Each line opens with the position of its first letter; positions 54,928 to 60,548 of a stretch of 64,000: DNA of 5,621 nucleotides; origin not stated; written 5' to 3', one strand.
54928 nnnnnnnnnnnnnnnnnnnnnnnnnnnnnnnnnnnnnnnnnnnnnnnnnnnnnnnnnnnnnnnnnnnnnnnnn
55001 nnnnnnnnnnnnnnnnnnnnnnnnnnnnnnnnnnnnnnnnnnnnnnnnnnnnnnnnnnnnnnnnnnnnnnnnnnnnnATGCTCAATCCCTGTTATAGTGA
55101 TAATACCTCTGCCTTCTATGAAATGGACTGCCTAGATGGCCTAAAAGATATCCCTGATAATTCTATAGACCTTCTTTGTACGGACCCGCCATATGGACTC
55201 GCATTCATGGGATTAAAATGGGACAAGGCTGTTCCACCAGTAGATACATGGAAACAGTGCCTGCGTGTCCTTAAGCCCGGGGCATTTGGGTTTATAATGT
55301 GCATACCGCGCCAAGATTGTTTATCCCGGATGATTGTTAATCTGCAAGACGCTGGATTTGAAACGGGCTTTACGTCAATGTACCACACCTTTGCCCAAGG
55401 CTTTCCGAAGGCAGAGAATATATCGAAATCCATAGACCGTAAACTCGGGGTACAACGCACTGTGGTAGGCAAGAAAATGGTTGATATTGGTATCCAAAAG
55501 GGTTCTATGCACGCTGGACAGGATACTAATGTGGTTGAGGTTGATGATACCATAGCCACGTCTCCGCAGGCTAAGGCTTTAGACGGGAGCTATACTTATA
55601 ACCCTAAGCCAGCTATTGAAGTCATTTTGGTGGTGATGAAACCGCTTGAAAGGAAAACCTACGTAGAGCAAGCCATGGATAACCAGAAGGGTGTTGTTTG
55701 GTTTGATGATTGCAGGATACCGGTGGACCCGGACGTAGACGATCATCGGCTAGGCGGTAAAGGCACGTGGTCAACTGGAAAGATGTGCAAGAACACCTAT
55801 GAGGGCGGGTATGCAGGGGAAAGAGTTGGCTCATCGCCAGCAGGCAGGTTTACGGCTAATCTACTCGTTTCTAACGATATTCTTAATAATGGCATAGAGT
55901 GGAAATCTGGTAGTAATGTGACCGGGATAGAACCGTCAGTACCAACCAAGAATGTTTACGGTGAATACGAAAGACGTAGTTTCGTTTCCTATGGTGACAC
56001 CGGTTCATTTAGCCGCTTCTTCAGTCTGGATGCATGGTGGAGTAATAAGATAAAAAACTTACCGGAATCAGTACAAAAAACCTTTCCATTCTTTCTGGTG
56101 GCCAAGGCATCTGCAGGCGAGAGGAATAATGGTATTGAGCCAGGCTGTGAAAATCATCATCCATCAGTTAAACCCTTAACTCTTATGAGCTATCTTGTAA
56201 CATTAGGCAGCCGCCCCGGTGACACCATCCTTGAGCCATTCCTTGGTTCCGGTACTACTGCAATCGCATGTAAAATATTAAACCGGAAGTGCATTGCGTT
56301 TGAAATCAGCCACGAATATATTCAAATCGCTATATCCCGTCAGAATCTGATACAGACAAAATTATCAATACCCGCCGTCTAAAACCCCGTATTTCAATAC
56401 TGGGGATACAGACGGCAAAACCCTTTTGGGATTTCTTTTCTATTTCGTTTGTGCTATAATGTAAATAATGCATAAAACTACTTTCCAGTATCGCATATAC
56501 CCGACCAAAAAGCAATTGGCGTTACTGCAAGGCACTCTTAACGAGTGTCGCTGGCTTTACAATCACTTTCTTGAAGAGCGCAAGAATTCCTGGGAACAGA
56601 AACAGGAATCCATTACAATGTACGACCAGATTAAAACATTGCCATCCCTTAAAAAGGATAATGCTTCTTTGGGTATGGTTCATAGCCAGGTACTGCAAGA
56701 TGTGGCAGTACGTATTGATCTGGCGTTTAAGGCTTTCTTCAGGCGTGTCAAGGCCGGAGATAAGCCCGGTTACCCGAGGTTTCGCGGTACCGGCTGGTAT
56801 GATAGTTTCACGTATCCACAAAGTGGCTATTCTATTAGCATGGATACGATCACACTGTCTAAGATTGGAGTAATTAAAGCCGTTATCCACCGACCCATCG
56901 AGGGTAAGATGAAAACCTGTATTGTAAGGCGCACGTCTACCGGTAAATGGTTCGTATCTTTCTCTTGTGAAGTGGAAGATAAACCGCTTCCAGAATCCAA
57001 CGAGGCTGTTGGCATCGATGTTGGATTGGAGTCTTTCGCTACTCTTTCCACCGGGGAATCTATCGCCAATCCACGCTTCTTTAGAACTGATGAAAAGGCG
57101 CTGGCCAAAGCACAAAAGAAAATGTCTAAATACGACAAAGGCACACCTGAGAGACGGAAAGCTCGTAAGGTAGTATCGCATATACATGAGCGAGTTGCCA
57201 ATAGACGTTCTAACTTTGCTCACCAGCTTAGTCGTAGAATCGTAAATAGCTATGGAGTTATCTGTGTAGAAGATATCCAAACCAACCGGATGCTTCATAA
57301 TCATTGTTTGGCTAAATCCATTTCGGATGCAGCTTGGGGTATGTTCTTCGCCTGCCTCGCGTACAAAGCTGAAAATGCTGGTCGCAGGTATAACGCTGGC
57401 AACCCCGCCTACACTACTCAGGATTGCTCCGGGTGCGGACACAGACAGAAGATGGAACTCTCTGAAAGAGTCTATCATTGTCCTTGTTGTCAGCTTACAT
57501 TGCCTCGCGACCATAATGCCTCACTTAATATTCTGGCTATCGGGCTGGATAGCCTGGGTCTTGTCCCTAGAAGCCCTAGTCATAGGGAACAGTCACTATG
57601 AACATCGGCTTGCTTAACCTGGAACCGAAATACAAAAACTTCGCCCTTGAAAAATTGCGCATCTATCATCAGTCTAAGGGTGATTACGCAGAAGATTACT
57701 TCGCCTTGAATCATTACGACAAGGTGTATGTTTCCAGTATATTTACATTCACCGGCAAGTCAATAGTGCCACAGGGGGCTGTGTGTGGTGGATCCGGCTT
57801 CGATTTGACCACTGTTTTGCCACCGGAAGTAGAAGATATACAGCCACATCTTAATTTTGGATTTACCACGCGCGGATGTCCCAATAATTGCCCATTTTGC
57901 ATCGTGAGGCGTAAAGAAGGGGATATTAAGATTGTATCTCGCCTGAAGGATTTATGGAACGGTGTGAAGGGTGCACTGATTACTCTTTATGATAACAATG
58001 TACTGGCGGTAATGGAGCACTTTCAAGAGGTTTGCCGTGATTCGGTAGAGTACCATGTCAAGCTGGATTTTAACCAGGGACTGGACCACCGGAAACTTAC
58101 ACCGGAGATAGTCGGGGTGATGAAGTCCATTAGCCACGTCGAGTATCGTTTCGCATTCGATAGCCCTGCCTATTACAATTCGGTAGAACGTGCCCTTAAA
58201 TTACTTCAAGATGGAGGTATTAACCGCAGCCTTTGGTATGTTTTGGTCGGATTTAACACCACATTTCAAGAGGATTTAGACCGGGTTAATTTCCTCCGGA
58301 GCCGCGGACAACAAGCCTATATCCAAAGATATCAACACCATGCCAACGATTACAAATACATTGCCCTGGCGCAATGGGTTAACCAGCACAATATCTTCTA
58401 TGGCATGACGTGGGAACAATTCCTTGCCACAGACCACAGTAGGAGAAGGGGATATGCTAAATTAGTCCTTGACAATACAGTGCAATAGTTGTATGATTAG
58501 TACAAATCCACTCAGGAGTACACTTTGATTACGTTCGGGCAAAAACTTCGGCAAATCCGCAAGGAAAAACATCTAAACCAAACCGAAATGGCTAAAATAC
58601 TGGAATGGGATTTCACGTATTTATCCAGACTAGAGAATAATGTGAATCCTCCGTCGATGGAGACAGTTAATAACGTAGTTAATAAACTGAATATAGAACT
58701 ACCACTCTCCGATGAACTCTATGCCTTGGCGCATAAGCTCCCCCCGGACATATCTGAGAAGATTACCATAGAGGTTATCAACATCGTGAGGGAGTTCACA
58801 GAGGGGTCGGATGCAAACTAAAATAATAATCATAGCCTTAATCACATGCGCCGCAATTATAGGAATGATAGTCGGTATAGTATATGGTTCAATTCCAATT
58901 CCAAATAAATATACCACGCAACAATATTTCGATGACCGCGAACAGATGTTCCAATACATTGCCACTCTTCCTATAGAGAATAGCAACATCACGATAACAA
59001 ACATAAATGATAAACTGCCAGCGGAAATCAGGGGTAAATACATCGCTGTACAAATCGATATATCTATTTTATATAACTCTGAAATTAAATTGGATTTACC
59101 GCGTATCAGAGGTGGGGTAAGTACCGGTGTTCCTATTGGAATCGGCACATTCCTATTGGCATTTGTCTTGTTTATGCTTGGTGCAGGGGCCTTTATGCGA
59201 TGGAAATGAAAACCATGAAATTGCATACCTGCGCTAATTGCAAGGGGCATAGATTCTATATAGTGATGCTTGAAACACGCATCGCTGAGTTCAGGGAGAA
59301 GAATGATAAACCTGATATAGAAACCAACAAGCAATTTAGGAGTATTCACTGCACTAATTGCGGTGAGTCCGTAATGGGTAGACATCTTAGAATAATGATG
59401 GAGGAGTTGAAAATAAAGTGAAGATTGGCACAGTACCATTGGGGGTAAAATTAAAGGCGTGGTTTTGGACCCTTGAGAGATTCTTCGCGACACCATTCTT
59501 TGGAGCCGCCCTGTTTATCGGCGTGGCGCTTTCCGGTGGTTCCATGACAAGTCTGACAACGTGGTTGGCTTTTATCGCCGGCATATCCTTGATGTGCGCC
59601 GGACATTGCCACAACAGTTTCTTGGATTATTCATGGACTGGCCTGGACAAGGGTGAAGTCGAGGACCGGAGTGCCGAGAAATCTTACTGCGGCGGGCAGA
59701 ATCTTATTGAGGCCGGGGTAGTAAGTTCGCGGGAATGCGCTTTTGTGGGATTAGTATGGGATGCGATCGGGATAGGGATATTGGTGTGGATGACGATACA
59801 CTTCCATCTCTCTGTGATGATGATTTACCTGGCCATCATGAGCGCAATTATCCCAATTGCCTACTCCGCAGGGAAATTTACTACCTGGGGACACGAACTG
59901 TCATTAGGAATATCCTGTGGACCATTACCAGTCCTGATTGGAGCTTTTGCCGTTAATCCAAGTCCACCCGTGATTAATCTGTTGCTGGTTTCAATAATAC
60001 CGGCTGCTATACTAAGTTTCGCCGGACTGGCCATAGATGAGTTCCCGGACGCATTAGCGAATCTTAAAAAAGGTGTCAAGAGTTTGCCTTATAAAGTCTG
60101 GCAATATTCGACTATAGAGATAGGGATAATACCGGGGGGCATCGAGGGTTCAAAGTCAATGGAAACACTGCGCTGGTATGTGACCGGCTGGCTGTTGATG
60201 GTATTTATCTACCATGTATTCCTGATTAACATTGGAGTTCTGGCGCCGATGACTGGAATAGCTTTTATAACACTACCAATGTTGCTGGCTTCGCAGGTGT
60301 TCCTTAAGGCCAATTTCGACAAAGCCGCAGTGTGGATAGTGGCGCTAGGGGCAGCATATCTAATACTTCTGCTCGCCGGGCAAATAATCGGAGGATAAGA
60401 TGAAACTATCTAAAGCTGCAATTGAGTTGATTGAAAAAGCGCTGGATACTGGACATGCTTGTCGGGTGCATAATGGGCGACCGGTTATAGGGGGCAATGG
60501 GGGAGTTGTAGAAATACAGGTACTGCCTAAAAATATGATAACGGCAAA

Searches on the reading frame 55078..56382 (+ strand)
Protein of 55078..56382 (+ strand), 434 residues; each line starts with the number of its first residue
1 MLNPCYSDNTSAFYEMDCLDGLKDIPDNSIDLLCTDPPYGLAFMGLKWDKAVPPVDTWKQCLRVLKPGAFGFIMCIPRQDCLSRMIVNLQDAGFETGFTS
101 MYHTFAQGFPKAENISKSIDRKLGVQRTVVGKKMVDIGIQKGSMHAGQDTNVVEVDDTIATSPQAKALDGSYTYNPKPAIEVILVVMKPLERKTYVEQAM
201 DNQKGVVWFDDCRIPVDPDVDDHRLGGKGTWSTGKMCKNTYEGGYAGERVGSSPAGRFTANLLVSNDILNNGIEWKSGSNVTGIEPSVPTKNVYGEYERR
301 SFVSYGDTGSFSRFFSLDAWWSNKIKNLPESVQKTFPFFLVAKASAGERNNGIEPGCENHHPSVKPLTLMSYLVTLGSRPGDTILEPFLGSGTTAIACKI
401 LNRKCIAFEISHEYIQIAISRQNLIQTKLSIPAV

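Call 10: search_protein_families(library=pfam, proteins=[window:55078-56382:+], max_evalue=0.001)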
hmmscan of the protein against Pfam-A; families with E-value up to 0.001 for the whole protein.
window:55078-56382:+ (434 aa): 2 families
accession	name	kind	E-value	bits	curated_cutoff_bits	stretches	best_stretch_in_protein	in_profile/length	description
PF01555.25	N6_N4_Mtase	-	9.2e-24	85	26.7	1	30-419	1-220/221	DNA methylase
PF01170.24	UPF0020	-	0.00019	21.6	22.3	0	377-407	25-55/197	RMKL-like, methyltransferase domain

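Call 11: search_protein_families(library=phrogs, proteins=[window:55078-56382:+], max_evalue=0.001)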
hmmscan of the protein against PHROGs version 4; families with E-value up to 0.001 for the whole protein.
window:55078-56382:+ (434 aa): 11 families
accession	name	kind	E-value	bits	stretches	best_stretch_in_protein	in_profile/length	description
phrog_67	-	other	1.6e-49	170.7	1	6-421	119-342/743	DNA methyltransferase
phrog_3008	-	other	1.4e-22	81.2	1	354-421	143-210/244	DNA methyltransferase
phrog_498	-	other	4.6e-20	72.7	1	354-422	352-420/633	DNA methyltransferase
phrog_6025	-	other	1.3e-13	52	1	12-127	13-132/192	DNA methyltransferase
phrog_23148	-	unknown function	2.2e-13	51.6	1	291-421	18-145/165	-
phrog_18293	-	other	4.1e-13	50.3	1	359-422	44-107/119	methyltransferase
phrog_8769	-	other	4.5e-13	49.9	1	370-421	1-52/71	methyltransferase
phrog_12862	-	unknown function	7.9e-13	49.5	1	13-69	5-59/149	-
phrog_23085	-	unknown function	1.3e-11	45.3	1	356-421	41-104/138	-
phrog_6952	-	other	1.3e-08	35.9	1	360-417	113-171/181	DNA methyltransferase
phrog_18146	-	other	0.00013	22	0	379-412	67-101/452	DNA methyltransferase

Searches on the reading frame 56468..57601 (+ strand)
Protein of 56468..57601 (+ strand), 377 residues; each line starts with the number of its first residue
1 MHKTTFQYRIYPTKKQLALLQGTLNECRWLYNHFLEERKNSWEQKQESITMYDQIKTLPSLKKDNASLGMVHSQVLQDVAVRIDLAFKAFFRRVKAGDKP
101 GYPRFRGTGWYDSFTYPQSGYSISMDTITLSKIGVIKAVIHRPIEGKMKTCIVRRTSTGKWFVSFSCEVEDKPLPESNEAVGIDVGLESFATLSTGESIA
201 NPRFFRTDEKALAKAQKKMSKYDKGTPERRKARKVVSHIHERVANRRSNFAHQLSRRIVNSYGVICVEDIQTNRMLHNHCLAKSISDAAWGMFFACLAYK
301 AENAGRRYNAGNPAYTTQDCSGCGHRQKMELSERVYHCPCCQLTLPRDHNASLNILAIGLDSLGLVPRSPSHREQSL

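Call 10: search_protein_families(library=pfam, proteins=[window:56468-57601:+], max_evalue=0.001)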
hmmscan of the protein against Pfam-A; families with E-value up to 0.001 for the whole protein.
window:56468-57601:+ (377 aa): 3 families
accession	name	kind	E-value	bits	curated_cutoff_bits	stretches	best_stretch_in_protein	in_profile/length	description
PF01385.25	OrfB_IS605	-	8.4e-27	94.2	30.5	1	164-277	1-118/120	Probable transposase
PF07282.18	Cas12f1-like_TNB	-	1.3e-19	70.5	26.3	1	290-355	1-60/60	Cas12f1-like, TNB domain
PF12323.14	HTH_OrfB_IS605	-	1.5e-12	47.3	21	1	1-46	1-46/47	Helix-turn-helix domain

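Call 11: search_protein_families(library=phrogs, proteins=[window:56468-57601:+], max_evalue=0.001)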
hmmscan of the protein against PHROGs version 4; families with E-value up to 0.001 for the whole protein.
window:56468-57601:+ (377 aa): 5 families
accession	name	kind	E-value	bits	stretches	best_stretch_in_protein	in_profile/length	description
phrog_506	-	integration and excision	6e-110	369.1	1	2-366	6-371/403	transposase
phrog_12300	-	integration and excision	6.6e-53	180.7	1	128-359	10-241/286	transposase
phrog_13964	-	integration and excision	4.7e-52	177.9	1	4-240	3-237/237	transposase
phrog_17087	-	unknown function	3.8e-28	99.4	1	231-361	2-134/141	-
phrog_16792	-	unknown function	1.9e-06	29.3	1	214-357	4-155/180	-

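Call 43: find_related_loci(query=window:56468-57601:+, collection=genome_contigs, flank=3000)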
Query window:56468-57601:+ (377 aa) in genome_contigs; peptide patterns used: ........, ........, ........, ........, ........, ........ (x = any residue, [..] = any of these).
145 stretches matched a pattern; 115 encode a relative of the query (tblastn E <= 1e-3); the best 80 are kept; 79 distinct loci.
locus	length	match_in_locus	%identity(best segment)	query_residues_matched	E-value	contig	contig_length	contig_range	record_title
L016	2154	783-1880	60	5-370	5e-159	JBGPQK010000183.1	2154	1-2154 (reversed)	MAG: Anaerolineae bacterium isolate OBJ1_062018_150_34 k141_2316994_length_2154_cov_28.1361, whole genome shotgun sequen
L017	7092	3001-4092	60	6-364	3e-146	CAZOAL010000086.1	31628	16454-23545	MAG TPA_asm: uncultured bacterium isolate SRP119689_co1_304 genome assembly, contig: NODE_1741_length_31628_cov_26.97830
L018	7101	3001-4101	58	6-371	1e-139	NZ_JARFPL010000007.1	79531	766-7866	Candidatus Methanocrinis alkalitolerans strain M04Ac NODE_7_length_79531_cov_101.756587, whole genome shotgun sequence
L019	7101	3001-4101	58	6-371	3e-139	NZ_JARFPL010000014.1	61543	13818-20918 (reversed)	Candidatus Methanocrinis alkalitolerans strain M04Ac NODE_14_length_61543_cov_99.296535, whole genome shotgun sequence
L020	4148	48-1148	57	6-371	8e-139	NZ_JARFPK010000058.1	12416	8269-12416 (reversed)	Candidatus Methanocrinis natronophilus strain Mx NODE_143_length_12416_cov_9.08959_ID_43, whole genome shotgun sequence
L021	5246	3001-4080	58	6-363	1e-137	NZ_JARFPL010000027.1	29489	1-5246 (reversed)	Candidatus Methanocrinis alkalitolerans strain M04Ac NODE_27_length_29489_cov_107.068626, whole genome shotgun sequence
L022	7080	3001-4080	57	6-363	2e-137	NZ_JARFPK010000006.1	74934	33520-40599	Candidatus Methanocrinis natronophilus strain Mx NODE_11_length_74934_cov_6.88891_ID_45, whole genome shotgun sequence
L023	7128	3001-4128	54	3-377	4e-136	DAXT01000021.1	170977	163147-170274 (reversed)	MAG TPA_asm: Methanothrix harundinacea isolate UBA475 UBA475_contig_6907, whole genome shotgun sequence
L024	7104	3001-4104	55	5-371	1e-135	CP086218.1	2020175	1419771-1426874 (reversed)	MAG: Methanothrix sp. isolate MAG 280 chromosome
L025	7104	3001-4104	55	6-371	2e-135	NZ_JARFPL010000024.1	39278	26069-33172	Candidatus Methanocrinis alkalitolerans strain M04Ac NODE_24_length_39278_cov_86.146765, whole genome shotgun sequence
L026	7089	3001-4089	55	5-365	2e-131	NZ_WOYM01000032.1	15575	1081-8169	MAG: Methanothrix sp. isolate WOFA04 NODE_1486_length_15575_cov_19.809021, whole genome shotgun sequence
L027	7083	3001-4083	56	5-363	3e-131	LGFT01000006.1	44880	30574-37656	MAG: Methanothrix harundinacea isolate 57_489 MPI_scaffold_59, whole genome shotgun sequence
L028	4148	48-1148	56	6-371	5e-132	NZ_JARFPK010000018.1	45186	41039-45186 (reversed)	Candidatus Methanocrinis natronophilus strain Mx NODE_39_length_45186_cov_8.60376_ID_39, whole genome shotgun sequence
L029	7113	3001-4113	53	1-370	5e-131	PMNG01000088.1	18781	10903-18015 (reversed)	MAG: Methanothrix sp. isolate fen_7 73.20100900_E3D.38_contig_49861, whole genome shotgun sequence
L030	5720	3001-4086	54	6-365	4e-131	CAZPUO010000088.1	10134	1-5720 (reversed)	MAG TPA_asm: uncultured Methanotrichaceae archaeon isolate SRP098346_co1_102 genome assembly, contig: NODE_8549_length_1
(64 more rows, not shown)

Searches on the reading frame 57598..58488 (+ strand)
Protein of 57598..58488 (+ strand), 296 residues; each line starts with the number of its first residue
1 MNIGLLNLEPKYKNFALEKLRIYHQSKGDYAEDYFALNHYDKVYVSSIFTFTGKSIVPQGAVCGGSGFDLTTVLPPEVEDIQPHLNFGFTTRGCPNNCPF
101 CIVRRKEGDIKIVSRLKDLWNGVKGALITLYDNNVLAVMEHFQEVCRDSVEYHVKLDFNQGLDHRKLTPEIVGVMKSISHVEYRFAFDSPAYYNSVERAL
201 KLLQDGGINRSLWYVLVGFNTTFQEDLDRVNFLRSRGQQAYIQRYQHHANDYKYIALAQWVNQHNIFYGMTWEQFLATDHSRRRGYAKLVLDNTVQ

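Call 10: search_protein_families(library=pfam, proteins=[window:57598-58488:+], max_evalue=0.001)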
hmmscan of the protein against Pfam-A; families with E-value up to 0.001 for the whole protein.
window:57598-58488:+ (296 aa): 1 family
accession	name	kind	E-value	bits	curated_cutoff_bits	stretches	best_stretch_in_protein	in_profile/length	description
PF04055.27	Radical_SAM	-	2.7e-05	24.8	29.5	0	90-122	3-20/166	Radical SAM superfamily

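Call 11: search_protein_families(library=phrogs, proteins=[window:57598-58488:+], max_evalue=0.001)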
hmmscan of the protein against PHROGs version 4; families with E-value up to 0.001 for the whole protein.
window:57598-58488:+ (296 aa): 1 family
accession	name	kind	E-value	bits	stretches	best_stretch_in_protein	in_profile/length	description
phrog_9298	-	other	4.3e-56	191.5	1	1-280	1-296/305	radical SAM domain protein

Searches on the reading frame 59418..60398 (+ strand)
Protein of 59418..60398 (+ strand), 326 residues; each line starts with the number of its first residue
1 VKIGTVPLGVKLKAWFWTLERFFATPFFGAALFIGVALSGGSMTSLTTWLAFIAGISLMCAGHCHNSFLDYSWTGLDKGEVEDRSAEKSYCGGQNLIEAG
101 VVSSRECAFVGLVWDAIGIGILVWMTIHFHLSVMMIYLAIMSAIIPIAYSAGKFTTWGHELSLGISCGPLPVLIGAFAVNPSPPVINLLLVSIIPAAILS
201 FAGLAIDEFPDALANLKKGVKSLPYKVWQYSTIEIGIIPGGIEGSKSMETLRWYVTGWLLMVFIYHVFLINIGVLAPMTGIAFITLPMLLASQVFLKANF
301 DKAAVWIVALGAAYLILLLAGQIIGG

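Call 10: search_protein_families(library=pfam, proteins=[window:59418-60398:+], max_evalue=0.001)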
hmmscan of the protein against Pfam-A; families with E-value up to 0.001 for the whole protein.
window:59418-60398:+ (326 aa): 0 families

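Call 11: search_protein_families(library=phrogs, proteins=[window:59418-60398:+], max_evalue=0.001)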
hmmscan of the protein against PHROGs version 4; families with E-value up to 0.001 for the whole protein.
window:59418-60398:+ (326 aa): 0 families

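Call 72: search_protein_families(library=pfam, proteins=[window:59418-60398:+], max_evalue=1)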
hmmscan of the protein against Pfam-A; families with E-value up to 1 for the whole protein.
window:59418-60398:+ (326 aa): 0 families

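Call 80: search_protein_families(library=pfam, alignment_id=A3, max_evalue=0.01)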
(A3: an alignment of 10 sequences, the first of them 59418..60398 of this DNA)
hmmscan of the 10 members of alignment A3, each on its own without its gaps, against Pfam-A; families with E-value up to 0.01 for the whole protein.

A. member 1, window:59418-60398:+ (326 aa): 0 families

B. families by the number of members that match (of 10 scanned): 3 families
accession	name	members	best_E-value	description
PF01040.23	UbiA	2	2.9e-10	UbiA prenyltransferase family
PF12794.12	MscS_TM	2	0.0003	Mechanosensitive ion channel inner membrane domain 1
PF04418.17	DUF543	1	0.00045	Domain of unknown function (DUF543)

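Call 98: search_dna_similar(query=window:59418-60398:+, collection=phages, mode=protein, max_rows=10, max_evalue=0.001)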
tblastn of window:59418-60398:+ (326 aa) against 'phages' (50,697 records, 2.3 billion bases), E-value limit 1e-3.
No match.
